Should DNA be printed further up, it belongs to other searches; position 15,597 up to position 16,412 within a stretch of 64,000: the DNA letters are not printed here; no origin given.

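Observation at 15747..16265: DsrC/TusE-family paralog with an N-terminal extension and no catalytic C-terminal cysteines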

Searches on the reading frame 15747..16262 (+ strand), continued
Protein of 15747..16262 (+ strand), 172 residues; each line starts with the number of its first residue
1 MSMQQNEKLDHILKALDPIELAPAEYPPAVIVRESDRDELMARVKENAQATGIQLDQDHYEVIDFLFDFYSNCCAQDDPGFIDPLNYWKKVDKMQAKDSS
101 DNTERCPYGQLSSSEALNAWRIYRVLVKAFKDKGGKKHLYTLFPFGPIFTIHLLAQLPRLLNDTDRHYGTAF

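Call 17: find_encoding_contigs(protein=P0014, flank=6000, max_places=2)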
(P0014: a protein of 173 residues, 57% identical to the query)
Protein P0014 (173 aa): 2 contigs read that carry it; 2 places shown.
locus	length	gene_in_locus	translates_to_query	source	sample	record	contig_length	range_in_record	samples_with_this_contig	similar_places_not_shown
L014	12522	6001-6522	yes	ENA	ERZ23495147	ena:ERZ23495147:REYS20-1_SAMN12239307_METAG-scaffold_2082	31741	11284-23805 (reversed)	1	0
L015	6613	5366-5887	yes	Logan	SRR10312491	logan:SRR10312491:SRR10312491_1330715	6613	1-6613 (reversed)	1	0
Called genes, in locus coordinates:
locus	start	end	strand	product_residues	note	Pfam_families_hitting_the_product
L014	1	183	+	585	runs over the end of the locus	PF07731:Cu-oxidase_2 (weak), PF07732:Cu-oxidase_3, PF00394:Cu-oxidase, PF07731:Cu-oxidase_2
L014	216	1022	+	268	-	PF05275:CopB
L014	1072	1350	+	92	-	-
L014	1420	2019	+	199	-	PF10399:UCR_Fe-S_N, PF00355:Rieske (weak)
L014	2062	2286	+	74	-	PF09851:SHOCT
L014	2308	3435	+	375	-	PF03486:HI0933_like (faint)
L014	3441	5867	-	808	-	PF06934:CTI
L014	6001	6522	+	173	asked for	PF04358:DsrC (faint)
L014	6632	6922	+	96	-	PF00403:HMA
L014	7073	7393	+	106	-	-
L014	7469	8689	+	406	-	PF02321:OEP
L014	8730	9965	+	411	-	PF25917:BSH_RND (weak), PF25973:BSH_CzcB, PF25975:CzcB_C (faint), PF25954:Beta-barrel_RND_2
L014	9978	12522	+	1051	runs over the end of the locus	PF00873:ACR_tran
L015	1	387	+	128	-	?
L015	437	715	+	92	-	-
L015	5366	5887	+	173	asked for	PF04358:DsrC (faint)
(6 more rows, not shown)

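Call 20: find_related_loci(query=A1, collection=genome_contigs, flank=6000)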
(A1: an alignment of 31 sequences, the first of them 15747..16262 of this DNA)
Query A1 (172 aa) in genome_contigs; peptide patterns used: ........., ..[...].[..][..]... (x = any residue, [..] = any of these).
130 stretches matched a pattern; 39 encode a relative of the query (tblastn E <= 1e-3); 37 distinct loci.
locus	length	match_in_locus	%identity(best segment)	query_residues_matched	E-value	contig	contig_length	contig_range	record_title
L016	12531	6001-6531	71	1-172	5e-85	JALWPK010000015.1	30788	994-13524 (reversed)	MAG: Gammaproteobacteria bacterium isolate M2_maxbin2_scaf2bin.326 M2_NODE_1148_length_30788_cov_12.326800, whole genome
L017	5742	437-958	55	4-172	7e-68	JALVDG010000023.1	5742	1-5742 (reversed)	MAG: Thiotrichaceae bacterium isolate 134-614_metabat2_scaf2bin.022 134-614_scaffold_11605_c1, whole genome shotgun sequ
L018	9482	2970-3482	58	6-172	2e-67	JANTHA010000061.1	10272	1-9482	MAG: Thiotrichaceae bacterium isolate bin10096 c_000000007279, whole genome shotgun sequence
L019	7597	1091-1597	57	6-172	1e-66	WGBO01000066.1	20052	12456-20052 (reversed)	MAG: Gammaproteobacteria bacterium isolate S144_26 k151_69993, whole genome shotgun sequence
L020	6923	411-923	56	6-172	1e-64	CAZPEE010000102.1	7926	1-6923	MAG TPA_asm: uncultured Cocleimonas sp. isolate SRP163575_co2_284 genome assembly, contig: NODE_12081_length_7926_cov_9.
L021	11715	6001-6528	55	1-172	3e-64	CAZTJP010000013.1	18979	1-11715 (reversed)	MAG TPA_asm: uncultured Thiotrichales bacterium isolate SRP163575_co1_270 genome assembly, contig: NODE_6062_length_1897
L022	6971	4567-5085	56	5-172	1e-63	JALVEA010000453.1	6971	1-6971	MAG: Thiotrichaceae bacterium isolate 134-614_metabat2_scaf2bin.076 134-614_scaffold_8191_c1, whole genome shotgun seque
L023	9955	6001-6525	56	1-172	1e-63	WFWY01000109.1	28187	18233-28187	MAG: Thiotrichaceae bacterium isolate S141_29 k151_320361, whole genome shotgun sequence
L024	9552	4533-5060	56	2-172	1e-63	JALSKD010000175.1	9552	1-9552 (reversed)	MAG: Gammaproteobacteria bacterium isolate 354-166_metabat2_scaf2bin.138 354-166_scaffold_7094_c1, whole genome shotgun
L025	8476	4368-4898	54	2-172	9e-63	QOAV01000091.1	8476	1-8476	MAG: Gammaproteobacteria bacterium isolate MAG 5 Ga0232639_1001097, whole genome shotgun sequence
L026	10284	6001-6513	52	6-172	2e-62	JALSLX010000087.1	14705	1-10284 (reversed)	MAG: Thiotrichaceae bacterium isolate 355-202_metabat2_scaf2bin.060 355-202_scaffold_2906_c1, whole genome shotgun seque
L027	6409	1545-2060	55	6-172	3e-62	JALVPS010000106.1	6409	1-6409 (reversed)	MAG: Gammaproteobacteria bacterium isolate A3_metabat1_scaf2bin.186 A3_NODE_16070_length_6409_cov_6.314231, whole genome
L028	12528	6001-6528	56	3-172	3e-62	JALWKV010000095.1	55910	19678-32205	MAG: Gammaproteobacteria bacterium isolate M17_metabat2_scaf2bin.014 M17_NODE_230_length_55910_cov_42.658104, whole geno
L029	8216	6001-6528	53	3-172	5e-62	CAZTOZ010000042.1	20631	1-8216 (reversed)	MAG TPA_asm: uncultured Thiotrichales bacterium isolate binchicken_co219_185 genome assembly, contig: k141_313924, whole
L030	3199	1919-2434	52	6-172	3e-61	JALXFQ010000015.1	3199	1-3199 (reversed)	MAG: Gammaproteobacteria bacterium isolate V2_metabat2_scaf2bin.035 V2_NODE_10622_length_3199_cov_5.000000, whole genome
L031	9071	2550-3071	49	4-172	1e-60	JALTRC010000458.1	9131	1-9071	MAG: Gammaproteobacteria bacterium isolate S140_maxbin2_scaf2bin.248 S140_NODE_4091_length_9131_cov_2.867392, whole geno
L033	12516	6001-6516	52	6-172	2e-60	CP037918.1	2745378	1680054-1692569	Chromatiaceae bacterium isolate CTD079 chromosome, complete genome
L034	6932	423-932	52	8-172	7e-60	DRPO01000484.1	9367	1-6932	MAG TPA_asm: Gammaproteobacteria bacterium isolate HyVt-560 HyVt-560_k145_637479, whole genome shotgun sequence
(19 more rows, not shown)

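Call 23: predict_structure(alignment_id=A1)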
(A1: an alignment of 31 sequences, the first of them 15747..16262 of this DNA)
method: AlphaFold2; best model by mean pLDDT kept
length: 172 residues; sequences in the alignment: 31
mean_pLDDT: 78.0   pTM: 0.75
mean pLDDT of the five models: 78.0, 77.8, 73.8, 72.1, 66.8
residues with pLDDT >= 90: 66; 70-90: 58; 50-70: 24; < 50: 24
segments of 3 or more residues with pLDDT < 50: 78-84, 88-103
pLDDT, mean of each block of 10 residues (from residue 1): 67 72 68 87 94 94 95 69 47 41 65 86 93 94 92 89 74 77
secondary structure, 60 per line:
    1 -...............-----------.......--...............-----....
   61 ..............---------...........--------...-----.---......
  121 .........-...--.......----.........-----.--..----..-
elements in order: H2-16 H28-34 H37-51 H57-73 H84-94 H119-129 H136-142 H147-155

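Call 27: fold_search(model_id=the predicted structure, library=pdb)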
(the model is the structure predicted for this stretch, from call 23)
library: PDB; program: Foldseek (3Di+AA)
matches with E <= 10: 75; with E <= 0.001: 0
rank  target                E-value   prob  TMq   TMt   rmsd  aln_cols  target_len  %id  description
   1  1yx3_MODEL_1_A        1.0e-01  0.99  0.32  0.47   7.2       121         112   22  NMR structure of Allochromatium vinosum DsrC: Northeast Structural Genomics Consortium target OP4 (released 2005-04-19)
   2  3f7c                  2.0e+00  0.06  0.20  0.17  15.4       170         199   12  Crystal structure of a duf416 family protein (maqu_0942) from marinobacter aquaeolei vt8 at 2.00 A resolution (released 2008-11-25)
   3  1sau                  2.5e+00  0.28  0.31  0.45   7.6       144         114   17  The Gamma subunit of the dissimilatory sulfite reductase (DsrC) from Archaeoglobus fulgidus at 1.1 A resolution (released 2005-02-15)
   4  1shr_B                2.5e+00  0.03  0.16  0.18  14.7       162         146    8  Crystal structure of ferrocyanide bound human hemoglobin A2 at 1.88A resolution (released 2004-10-26)
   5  5xtn_D                2.7e+00  0.06  0.21  0.16  14.8       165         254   10  Crystal structure of baculoviral sulfhydryl oxidase P33 (C155A, C158A mutant) (released 2017-09-13)
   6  5xtr_D                3.1e+00  0.06  0.21  0.16  13.4       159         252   11  Crystal structure of baculoviral sulfhydryl oxidase P33 (R127A, E183A mutant) (released 2017-09-13)
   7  4ki2_A                3.3e+00  0.02  0.14  0.13  17.4       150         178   20  Crystallographic analysis of an RNA-polymerase sigma-subunit fragment complexed with -10 promoter element ssDNA (released 2013-09-04)
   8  7rdq_F                3.5e+00  0.02  0.14  0.09  18.1       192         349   15  Cryo-EM structure of Thermus thermophilus reiterative transcription complex with 11nt oligo-G RNA (released 2022-02-02)
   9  8yhx_A                3.7e+00  0.03  0.16  0.08  18.1       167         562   12  Cryo-EM structure of the trimeric HerA (released 2024-11-06)
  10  7twa_B                3.7e+00  0.01  0.12  0.11  18.9       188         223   14  Crystal structure of apo BesC from Streptomyces cattleya (released 2022-04-13)
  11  6kji_A                3.9e+00  0.02  0.13  0.10  17.5       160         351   11  Crystal structure of PsoF with SAH (released 2019-09-18)
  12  6kqg_F                4.1e+00  0.02  0.14  0.08  18.4       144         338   18  Thermus thermophilus initial transcription complex comprising sigma A and 5'-OH RNA of 6 nt (released 2020-03-11)
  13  9hfd                  4.3e+00  0.03  0.18  0.17  19.8       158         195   11  Crystal structure of human TRF1 TRFH domain in complex with compound 9 (released 2025-11-26)
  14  1y5k_B                4.3e+00  0.03  0.19  0.21  14.9       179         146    9  T-To-T(High) quaternary transitions in human hemoglobin: betaD99A deoxy low-salt (10 test sets) (released 2004-12-14)
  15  1qi8_B                4.5e+00  0.03  0.18  0.21  15.3       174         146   11  DEOXYGENATED STRUCTURE OF A DISTAL POCKET HEMOGLOBIN MUTANT (released 1999-07-11)
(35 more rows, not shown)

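Call 28: search_protein_families(library=ncbifam, proteins=[L009:6557-8464:+, L009:8578-9537:+, L004:8572-9615:+, L009:2905-3654:-, L005:4930-5361:-, L005:3901-4860:-, L005:3569-3883:-, L009:4152-5849:-, L009:9655-10701:+], max_evalue=0.001)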
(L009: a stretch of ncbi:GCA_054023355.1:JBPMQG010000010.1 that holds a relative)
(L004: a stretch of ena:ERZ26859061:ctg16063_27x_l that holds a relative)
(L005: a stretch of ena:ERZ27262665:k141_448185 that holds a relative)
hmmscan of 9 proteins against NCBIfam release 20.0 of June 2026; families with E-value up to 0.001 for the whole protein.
L009:6557-8464:+ (636 aa): 15 families
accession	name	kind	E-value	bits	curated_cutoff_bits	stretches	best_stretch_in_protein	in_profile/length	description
NF001413.0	PRK00290.1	equivalog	0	1050.7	648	1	1-635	1-622/625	molecular chaperone DnaK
TIGR02350.1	prok_dnaK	equivalog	4.1e-294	976.5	822.55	1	3-600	1-592/596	molecular chaperone DnaK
NF009947.0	PRK13411.1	equivalog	6.6e-260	863.8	1002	1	1-614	1-608/662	molecular chaperone DnaK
NF009946.0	PRK13410.1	equivalog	8.3e-250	830.6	1019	1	1-595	1-594/669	molecular chaperone DnaK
NF003520.0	PRK05183.1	subfamily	1e-194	648.5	620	1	4-599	21-601/621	Fe-S protein assembly chaperone HscA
TIGR01991.1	HscA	equivalog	9.4e-194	645.3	708.55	1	4-600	1-582/600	Fe-S protein assembly chaperone HscA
NF002399.0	PRK01433.1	equivalog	3e-137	458.7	743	1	4-593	21-568/595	Fe-S protein assembly chaperone HscA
NF008673.0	PRK11678.1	equivalog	5.2e-25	88.2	331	2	115-236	130-259/450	molecular chaperone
NF011660.0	PRK15080.1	equivalog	3.4e-13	49.4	182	1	116-210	76-163/277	ethanolamine utilization protein EutJ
TIGR02529.1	EutJ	subfamily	4.6e-12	45.9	152.1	1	115-210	42-130/239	ethanolamine utilization protein EutJ family protein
NF010539.0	PRK13927.1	subfamily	1.4e-11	43.9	293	1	125-375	89-322/339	rod shape-determining protein MreB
NF010540.1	PRK13929.1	exception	1.3e-09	37.6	515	1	114-376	76-321/334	rod-share determining protein MreBH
TIGR00904.1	mreB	subfamily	4.6e-09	35.8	365.75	1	137-375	101-322/334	MreB/Mrl family cell shape determining protein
TIGR01174.1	ftsA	equivalog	4.3e-07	29.3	175.85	1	263-365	243-346/371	cell division protein FtsA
TIGR01312.1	XylB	equivalog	7.6e-06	24.7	380.25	1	299-388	358-444/481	xylulokinase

L009:8578-9537:+ (320 aa): 0 families

L004:8572-9615:+ (348 aa): 0 families

L009:2905-3654:- (249 aa): 5 families
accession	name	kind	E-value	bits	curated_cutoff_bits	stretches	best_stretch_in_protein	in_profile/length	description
TIGR03697.1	NtcA_cyano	equivalog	9e-09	35.4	244.95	1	53-233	10-186/193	global nitrogen regulator NtcA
NF052518.1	TransRegLdrP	equivalog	1.5e-06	28.3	300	1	65-240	28-189/195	transcriptional regulator LdrP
NF006901.0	PRK09392.1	equivalog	2.1e-06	27.2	211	1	16-237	9-219/236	transcriptional activator FtrB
NF008732.0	PRK11753.1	equivalog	4.1e-05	23.1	266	1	45-227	32-208/214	cAMP-activated global transcriptional regulator CRP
NF041163.2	encap_f2b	equivalog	6.6e-05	22.2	400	1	27-147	85-206/450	family 2B encapsulin nanocompartment shell protein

L005:4930-5361:- (143 aa): 14 families
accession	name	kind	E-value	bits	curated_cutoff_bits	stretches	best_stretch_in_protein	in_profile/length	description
NF008229.0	PRK10996.1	equivalog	2.3e-44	150.6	125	1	6-141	3-137/141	thioredoxin TrxC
TIGR01068.1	thioredoxin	equivalog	7.4e-34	116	96.8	1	44-142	2-100/101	thioredoxin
NF006898.0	PRK09381.1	equivalog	1.2e-25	90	138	1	41-142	6-107/109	thioredoxin TrxA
TIGR01126.1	pdi_dom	equivalog_domain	1.1e-20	73.9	107.2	1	43-141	1-103/105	protein disulfide-isomerase domain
TIGR01130.1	ER_PDI_fam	subfamily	1.8e-20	73.9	344.25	1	41-140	4-105/476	protein disulfide-isomerase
NF047697.1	ThioredTrxAClost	equivalog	4.4e-15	55.7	140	1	41-127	2-88/105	thioredoxin TrxA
NF045694.1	seleno_TsoB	exception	5.5e-07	28.1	805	1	53-123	471-550/572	rhodanese/DsbD fusion-like selenoprotein TsoB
NF041202.1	StoA_CxxC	exception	2.2e-05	24.4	210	1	59-97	55-96/163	endospore biogenesis thiol-disulfide oxidoreductase StoA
NF001419.0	PRK00293.1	subfamily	2.8e-05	22.9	330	1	54-141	475-571/574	protein-disulfide reductase DsbD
TIGR00411.1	redox_disulf_1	equivalog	0.00013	22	92.75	1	67-119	10-60/82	MJ0307 family thioredoxin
TIGR00385.1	dsbE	subfamily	0.00013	21.6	123.15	0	52-83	59-90/173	DsbE family thiol:disulfide interchange protein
NF002854.0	PRK03147.1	subfamily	0.00049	20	170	0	58-80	64-86/176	thiol-disulfide oxidoreductase ResA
NF047696.1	ThlDiSintTplARhiz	equivalog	0.00089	19.1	230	0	58-84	99-125/219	thiol:disulfide interchange protein TlpA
TIGR02187.2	PDO_seleno_TRX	equivalog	0.00091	18.6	185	0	65-129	27-196/209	protein disulfide oxidoreductase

L005:3901-4860:- (319 aa): 16 families
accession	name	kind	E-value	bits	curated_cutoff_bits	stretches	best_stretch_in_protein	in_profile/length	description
NF007618.0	PRK10266.1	equivalog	1.6e-78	264.3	403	1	2-316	3-301/306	curved DNA-binding protein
TIGR02349.1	DnaJ_bact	equivalog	5.6e-73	246.4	377.2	2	4-160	1-142/354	molecular chaperone DnaJ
NF010892.0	PRK14299.1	equivalog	4.3e-67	226.4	392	1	2-303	3-280/291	chaperone protein DnaJ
NF008035.0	PRK10767.1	subfamily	1e-65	222.2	338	2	169-310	205-348/374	molecular chaperone DnaJ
NF010871.0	PRK14278.1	equivalog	2.5e-56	191.2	502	2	3-159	3-137/378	molecular chaperone DnaJ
NF010872.0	PRK14279.1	equivalog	8.4e-55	186.5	556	2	166-315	235-387/394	molecular chaperone DnaJ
NF010885.0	PRK14292.1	equivalog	4.7e-50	170.6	585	2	4-150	3-128/371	chaperone protein DnaJ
NF010894.0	PRK14301.1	equivalog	7e-48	163.5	548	2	154-301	194-342/373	chaperone protein DnaJ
NF010874.0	PRK14281.1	equivalog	4.9e-47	160.9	619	2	171-315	232-378/397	chaperone protein DnaJ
NF037946.1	terminal_TopJ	equivalog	4.1e-37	128.1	300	2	3-78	5-80/810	terminal organelle assembly protein TopJ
TIGR03835.1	termin_org_DnaJ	equivalog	3.5e-29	101.8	512.25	1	3-78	2-77/871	terminal organelle assembly protein TopJ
NF050028.1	CldAdptActJ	equivalog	1.6e-12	47.7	150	1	4-64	3-69/93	cold adaptation protein ActJcold adaptation protein ActJ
NF006948.0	PRK09430.1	equivalog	2.7e-07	30.5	162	1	3-57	200-262/267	co-chaperone DjlA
TIGR00714.1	hscB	equivalog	3.2e-06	27.3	46.75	1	18-64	6-56/156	Fe-S protein assembly co-chaperone HscB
NF006502.0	PRK08937.3-2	equivalog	0.00014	21.4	259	1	4-57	204-263/275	adenylosuccinate lyase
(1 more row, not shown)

L005:3569-3883:- (104 aa): 2 families
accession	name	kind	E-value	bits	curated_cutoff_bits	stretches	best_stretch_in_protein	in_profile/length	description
NF007617.0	PRK10265.1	equivalog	5.8e-15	55.1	138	1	18-97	7-85/101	chaperone modulator CbpM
NF047375.1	HeatShock_HspR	equivalog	6.5e-05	22.9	105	1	41-100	26-84/92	heat shock protein transcriptional repressor HspR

L009:4152-5849:- (565 aa): 8 families
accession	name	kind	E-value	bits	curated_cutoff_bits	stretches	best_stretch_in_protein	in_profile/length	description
NF002924.0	PRK03562.1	equivalog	4.4e-104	349.1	752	1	6-561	7-557/623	glutathione-regulated potassium-efflux system protein KefC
NF002973.0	PRK03659.1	equivalog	4.3e-93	312.9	804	1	12-563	13-557/602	glutathione-regulated potassium-efflux system protein KefB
NF007950.1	PRK10669.1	equivalog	3.7e-71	240.6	700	1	11-503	14-513/547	YbaL family putative K(+) efflux transporter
TIGR00932.1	2a37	subfamily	1.9e-67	227.7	238.3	1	15-283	3-275/275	monovalent cation:proton antiporter-2 (CPA2) family protein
NF045626.1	FeTrans_MagA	equivalog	2.9e-41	141.7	700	1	14-342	16-343/386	iron transporter MagA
NF007031.0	PRK09496.1-2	equivalog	3.8e-05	22.9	289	1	409-483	2-78/458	Trk system potassium transporter TrkA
NF007039.0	PRK09496.3-2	equivalog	0.00012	21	293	1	410-536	3-131/446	Trk system potassium transporter TrkA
NF007041.0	PRK09496.3-4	equivalog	0.00046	19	386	1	406-480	226-303/450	Trk system potassium transporter TrkA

L009:9655-10701:+ (349 aa): 3 families
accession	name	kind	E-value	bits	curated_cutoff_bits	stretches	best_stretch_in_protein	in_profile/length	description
TIGR02937.1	sigma70-ECF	superfamily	5.3e-06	26.2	42.9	1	168-329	29-163/165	sigma-70 family RNA polymerase sigma factor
TIGR00741.1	yfiA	equivalog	0.00016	22.1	40.9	1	15-97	13-92/102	ribosome hibernation-promoting factor, HPF/YfiA family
NF006930.0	PRK09415.1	subfamily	0.00035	20.5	198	0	278-333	123-177/179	RNA polymerase factor sigma C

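Call 34: list_cluster_members(proteins=[P0001, P0007, P0059])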
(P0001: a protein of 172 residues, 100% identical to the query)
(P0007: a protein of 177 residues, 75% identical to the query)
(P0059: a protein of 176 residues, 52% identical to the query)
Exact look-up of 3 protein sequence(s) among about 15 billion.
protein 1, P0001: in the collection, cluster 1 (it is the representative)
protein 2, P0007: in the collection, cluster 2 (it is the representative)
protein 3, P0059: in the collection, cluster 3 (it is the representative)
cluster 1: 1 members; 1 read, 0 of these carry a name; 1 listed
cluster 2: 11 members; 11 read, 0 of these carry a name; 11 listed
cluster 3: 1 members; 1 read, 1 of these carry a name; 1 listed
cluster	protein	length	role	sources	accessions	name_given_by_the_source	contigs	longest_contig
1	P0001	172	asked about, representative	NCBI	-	-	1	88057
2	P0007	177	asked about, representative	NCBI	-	-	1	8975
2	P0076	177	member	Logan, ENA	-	-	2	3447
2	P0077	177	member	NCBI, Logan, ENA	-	-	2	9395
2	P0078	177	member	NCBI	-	-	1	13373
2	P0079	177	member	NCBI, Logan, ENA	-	-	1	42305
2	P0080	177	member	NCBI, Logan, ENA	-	-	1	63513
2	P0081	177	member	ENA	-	-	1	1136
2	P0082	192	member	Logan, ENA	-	-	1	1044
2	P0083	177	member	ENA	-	-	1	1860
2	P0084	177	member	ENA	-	-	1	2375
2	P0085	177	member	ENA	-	-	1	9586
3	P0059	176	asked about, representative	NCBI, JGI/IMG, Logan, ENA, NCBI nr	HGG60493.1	MAG TPA: hypothetical protein ENK26_11370 [Gammaproteobacteria bacterium] | hypothetical protein [Gammaproteobacteria bacterium]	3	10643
